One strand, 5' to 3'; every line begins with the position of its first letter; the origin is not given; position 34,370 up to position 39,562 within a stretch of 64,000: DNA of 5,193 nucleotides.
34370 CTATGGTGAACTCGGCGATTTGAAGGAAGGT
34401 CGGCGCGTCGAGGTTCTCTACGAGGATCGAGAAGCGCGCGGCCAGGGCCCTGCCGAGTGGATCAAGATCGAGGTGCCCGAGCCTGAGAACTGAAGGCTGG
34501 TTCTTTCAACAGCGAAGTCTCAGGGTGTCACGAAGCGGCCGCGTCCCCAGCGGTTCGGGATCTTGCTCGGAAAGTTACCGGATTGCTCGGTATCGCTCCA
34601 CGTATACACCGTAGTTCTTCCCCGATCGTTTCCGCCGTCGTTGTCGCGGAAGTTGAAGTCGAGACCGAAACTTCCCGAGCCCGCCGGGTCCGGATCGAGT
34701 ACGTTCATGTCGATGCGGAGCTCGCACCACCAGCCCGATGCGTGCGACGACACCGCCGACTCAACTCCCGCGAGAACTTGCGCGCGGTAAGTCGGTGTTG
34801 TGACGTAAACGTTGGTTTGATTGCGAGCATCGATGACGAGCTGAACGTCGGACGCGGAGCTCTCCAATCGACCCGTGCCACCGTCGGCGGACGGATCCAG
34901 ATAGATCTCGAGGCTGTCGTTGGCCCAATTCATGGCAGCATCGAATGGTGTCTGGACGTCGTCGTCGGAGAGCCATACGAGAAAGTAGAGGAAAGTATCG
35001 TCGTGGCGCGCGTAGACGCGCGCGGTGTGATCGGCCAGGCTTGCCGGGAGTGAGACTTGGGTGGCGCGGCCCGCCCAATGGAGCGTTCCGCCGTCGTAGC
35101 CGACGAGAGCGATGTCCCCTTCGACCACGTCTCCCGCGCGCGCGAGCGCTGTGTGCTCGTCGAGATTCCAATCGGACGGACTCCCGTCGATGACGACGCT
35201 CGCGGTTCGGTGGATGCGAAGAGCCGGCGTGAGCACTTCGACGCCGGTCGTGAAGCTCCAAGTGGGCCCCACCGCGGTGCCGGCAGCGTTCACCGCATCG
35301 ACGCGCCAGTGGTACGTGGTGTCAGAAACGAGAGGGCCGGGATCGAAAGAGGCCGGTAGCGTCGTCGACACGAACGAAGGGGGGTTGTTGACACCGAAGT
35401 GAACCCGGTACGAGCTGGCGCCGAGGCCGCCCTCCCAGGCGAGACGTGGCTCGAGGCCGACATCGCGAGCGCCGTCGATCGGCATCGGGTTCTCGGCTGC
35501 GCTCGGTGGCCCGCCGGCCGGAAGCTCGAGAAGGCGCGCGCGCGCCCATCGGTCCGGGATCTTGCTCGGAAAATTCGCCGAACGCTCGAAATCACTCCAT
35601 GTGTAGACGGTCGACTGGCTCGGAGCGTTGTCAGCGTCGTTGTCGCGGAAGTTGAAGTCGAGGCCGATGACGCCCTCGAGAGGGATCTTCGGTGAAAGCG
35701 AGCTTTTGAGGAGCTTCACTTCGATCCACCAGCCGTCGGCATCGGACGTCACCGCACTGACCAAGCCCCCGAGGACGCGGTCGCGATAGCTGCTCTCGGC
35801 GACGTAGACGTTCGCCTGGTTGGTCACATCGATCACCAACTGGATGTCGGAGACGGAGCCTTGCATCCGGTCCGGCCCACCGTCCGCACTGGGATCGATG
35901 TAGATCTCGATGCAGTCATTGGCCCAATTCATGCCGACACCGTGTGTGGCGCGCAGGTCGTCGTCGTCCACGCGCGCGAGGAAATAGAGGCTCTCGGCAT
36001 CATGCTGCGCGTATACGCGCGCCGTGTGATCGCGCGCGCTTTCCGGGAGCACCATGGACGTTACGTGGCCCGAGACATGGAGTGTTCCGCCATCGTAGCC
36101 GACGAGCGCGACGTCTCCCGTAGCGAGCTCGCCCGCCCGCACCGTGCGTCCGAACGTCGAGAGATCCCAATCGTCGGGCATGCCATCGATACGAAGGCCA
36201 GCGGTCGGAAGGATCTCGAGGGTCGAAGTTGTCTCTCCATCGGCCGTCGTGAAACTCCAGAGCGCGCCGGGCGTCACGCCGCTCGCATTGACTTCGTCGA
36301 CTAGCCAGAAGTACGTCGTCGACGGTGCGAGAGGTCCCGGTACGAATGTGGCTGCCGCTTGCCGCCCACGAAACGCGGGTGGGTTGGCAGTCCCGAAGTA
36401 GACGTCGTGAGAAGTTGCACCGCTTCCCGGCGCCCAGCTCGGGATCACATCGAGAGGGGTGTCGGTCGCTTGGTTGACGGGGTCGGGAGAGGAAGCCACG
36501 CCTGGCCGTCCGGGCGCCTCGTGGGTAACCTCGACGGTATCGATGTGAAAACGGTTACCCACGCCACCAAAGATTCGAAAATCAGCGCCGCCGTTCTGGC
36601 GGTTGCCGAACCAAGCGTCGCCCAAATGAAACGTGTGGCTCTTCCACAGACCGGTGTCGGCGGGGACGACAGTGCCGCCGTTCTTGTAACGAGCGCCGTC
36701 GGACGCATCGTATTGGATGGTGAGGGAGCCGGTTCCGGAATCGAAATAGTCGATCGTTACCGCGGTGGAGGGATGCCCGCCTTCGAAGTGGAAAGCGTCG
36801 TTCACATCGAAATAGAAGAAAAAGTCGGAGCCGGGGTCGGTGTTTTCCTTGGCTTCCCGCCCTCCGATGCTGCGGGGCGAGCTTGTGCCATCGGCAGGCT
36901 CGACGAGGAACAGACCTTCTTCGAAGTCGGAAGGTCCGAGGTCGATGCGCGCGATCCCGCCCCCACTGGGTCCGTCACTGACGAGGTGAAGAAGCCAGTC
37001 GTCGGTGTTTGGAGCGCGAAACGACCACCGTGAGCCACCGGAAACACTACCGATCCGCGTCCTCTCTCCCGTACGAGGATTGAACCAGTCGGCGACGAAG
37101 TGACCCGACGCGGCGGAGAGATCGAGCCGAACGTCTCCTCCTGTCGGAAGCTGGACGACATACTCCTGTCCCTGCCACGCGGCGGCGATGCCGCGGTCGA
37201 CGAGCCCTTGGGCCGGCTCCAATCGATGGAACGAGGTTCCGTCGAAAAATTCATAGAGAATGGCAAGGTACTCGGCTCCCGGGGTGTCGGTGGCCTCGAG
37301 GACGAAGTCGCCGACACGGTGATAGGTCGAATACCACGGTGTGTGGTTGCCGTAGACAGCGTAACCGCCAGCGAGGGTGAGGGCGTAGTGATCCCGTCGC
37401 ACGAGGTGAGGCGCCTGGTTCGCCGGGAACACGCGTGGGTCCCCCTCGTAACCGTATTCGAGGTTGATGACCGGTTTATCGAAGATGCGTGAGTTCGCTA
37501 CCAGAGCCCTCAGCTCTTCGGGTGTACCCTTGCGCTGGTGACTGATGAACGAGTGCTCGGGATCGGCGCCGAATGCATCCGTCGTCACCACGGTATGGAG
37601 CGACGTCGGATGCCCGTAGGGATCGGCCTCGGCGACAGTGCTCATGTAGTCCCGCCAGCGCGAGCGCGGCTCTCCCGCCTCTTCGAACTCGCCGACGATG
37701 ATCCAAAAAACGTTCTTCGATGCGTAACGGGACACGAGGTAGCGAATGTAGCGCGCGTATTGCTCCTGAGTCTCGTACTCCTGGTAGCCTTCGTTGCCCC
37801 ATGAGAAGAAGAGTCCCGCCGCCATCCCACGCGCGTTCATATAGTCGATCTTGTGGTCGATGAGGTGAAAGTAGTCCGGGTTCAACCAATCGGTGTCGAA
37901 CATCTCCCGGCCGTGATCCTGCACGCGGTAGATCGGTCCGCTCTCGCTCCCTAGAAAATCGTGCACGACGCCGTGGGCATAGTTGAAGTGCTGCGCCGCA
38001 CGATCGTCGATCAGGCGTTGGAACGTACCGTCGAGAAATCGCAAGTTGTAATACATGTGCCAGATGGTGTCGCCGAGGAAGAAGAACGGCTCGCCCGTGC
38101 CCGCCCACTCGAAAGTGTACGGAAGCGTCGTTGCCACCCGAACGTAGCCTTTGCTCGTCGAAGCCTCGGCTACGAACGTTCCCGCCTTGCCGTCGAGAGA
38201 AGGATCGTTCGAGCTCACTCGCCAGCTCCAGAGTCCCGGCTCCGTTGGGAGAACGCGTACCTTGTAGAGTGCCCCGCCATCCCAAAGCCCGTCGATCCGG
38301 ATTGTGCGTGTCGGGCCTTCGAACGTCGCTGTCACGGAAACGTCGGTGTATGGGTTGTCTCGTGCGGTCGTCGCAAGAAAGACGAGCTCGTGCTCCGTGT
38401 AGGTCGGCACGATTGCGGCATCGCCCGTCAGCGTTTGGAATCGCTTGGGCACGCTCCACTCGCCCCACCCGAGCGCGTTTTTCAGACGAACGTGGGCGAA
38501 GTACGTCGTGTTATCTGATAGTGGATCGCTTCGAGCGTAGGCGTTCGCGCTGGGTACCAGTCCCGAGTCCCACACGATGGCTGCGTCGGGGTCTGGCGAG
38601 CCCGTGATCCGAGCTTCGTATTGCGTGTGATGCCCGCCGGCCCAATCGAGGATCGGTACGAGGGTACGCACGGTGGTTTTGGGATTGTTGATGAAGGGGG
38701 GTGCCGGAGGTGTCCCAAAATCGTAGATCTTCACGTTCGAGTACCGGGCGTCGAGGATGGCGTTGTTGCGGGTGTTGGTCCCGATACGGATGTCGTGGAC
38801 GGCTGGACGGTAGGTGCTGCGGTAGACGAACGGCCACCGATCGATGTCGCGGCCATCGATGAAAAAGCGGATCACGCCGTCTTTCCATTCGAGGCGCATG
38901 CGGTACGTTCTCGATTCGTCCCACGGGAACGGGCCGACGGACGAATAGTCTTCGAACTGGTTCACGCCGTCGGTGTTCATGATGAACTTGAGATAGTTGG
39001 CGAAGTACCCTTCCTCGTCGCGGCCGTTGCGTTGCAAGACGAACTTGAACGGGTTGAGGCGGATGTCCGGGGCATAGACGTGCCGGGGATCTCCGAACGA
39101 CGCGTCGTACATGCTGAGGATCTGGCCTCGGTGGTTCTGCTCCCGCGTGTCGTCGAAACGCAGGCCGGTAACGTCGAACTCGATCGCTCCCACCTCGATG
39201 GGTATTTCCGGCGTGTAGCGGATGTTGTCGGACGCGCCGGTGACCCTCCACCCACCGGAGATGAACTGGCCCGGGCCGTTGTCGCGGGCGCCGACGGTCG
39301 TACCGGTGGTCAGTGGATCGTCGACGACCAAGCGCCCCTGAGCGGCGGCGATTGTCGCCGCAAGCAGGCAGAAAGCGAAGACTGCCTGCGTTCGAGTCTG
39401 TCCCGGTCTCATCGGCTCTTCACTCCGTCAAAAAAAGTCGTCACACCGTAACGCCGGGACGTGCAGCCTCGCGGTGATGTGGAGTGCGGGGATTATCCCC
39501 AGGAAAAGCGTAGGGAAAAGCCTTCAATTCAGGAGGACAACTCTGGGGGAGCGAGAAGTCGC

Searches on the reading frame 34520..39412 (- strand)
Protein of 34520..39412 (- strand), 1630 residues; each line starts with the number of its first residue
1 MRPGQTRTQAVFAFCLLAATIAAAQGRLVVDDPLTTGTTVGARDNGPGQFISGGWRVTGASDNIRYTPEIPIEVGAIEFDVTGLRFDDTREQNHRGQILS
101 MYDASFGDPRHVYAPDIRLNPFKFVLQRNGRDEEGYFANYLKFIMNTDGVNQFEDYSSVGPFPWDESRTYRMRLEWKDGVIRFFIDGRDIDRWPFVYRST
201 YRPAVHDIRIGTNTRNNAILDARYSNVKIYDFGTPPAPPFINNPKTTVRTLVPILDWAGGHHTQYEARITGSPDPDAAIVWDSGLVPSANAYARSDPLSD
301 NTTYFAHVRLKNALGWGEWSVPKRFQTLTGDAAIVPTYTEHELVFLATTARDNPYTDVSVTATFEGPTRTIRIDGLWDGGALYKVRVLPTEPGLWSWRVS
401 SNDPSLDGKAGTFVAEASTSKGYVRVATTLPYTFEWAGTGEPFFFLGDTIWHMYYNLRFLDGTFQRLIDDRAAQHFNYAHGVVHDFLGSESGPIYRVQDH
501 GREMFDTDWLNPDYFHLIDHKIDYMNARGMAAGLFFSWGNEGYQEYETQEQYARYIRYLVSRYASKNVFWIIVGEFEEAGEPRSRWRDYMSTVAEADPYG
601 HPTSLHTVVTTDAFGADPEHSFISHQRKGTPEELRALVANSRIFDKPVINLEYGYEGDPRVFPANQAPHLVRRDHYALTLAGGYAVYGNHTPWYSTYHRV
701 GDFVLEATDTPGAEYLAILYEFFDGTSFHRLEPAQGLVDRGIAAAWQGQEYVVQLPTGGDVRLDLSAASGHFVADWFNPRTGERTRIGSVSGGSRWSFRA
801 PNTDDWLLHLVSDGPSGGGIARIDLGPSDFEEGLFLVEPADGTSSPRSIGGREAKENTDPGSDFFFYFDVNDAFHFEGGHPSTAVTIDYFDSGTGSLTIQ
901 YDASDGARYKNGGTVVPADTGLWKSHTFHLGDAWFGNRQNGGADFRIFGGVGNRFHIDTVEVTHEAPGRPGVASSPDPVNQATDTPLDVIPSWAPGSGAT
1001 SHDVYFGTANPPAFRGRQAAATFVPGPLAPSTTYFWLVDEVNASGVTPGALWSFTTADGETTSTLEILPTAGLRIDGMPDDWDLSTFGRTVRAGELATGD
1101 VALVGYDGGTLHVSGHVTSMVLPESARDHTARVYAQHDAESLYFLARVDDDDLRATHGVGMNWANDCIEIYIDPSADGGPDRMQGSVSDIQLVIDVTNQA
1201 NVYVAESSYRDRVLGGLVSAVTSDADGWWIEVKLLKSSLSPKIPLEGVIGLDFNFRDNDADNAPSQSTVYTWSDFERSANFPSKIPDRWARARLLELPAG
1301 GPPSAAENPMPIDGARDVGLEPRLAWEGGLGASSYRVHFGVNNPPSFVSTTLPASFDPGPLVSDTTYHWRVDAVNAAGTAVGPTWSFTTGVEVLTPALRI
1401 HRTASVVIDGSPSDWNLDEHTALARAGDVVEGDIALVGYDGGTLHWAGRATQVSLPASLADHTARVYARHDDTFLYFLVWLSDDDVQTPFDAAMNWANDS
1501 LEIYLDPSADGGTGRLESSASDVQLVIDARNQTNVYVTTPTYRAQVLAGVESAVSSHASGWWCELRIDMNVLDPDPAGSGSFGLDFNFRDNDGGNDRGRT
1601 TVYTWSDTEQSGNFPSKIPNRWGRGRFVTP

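Call 3: search_protein_families(library=pfam, proteins=[window:34520-39412:-], max_evalue=0.01)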
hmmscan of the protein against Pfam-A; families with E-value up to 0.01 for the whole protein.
window:34520-39412:- (1630 aa): 5 families
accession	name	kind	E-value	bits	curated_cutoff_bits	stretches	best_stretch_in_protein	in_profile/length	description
PF13204.13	Apiosidase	-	3.3e-35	122.7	26.5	1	439-727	11-317/320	Apiosidase-like, catalytic domain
PF06452.16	CBM9_1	-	2.1e-32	113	23.4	2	1456-1623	26-178/185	Carbohydrate family 9 binding domain-like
PF16586.11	DUF5060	-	3.6e-16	59.6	27.2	1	335-402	2-70/70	Domain of unknown function (DUF5060)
PF12904.13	Collagen_bind_2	-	2.1e-08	34.3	22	1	744-808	19-89/92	Putative collagen-binding domain of a collagenase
PF25788.1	Ig_Rha78A_N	-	1.8e-07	31.8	27.4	1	260-327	33-101/105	Rha78A-like, N-terminal immunoglobulin domain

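Call 19: search_protein_families(library=ncbifam, proteins=[window:34520-39412:-], max_evalue=0.01)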
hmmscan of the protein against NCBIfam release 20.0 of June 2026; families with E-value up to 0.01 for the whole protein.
window:34520-39412:- (1630 aa): 0 families

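Call 58: search_solved_structures(query=window:34520-39412:-, max_evalue=0.001)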
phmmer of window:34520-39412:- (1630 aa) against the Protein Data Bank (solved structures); distinct sequences matched with E-value up to 0.001: 2.
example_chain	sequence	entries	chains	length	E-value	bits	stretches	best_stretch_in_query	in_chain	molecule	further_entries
4n0r_A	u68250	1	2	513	1.4e-23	85.7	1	340-659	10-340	putative glycoside hydrolase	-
8t9w_A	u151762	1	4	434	3.5e-13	51.2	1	439-810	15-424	Apiosidase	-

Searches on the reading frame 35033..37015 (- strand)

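Call 100: search_protein_families(library=pfam, proteins=[window:35033-37015:-], max_evalue=1)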
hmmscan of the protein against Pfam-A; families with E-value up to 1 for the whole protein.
window:35033-37015:- (661 aa): 4 families
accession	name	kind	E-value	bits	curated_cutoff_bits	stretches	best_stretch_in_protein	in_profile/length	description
PF06452.16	CBM9_1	-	2.7e-14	53.9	23.4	1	322-480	24-170/185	Carbohydrate family 9 binding domain-like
PF25788.1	Ig_Rha78A_N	-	0.031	15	27.4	1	560-591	69-102/105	Rha78A-like, N-terminal immunoglobulin domain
PF17964.7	Big_10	-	0.14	12.8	22.9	0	561-591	48-78/164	Bacterial Ig domain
PF16656.11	Pur_ac_phosph_N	-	0.26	12.3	30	0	562-590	68-93/93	Purple acid Phosphatase, N-terminal domain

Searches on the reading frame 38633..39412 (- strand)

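Call 100: search_protein_families(library=pfam, proteins=[window:38633-39412:-], max_evalue=1)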
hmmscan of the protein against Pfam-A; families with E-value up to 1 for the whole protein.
window:38633-39412:- (260 aa): 1 family
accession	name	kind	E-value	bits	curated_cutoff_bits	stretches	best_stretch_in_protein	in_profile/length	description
PF09224.18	DUF1961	-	0.051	13.3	25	1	164-228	152-213/214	Domain of unknown function (DUF1961)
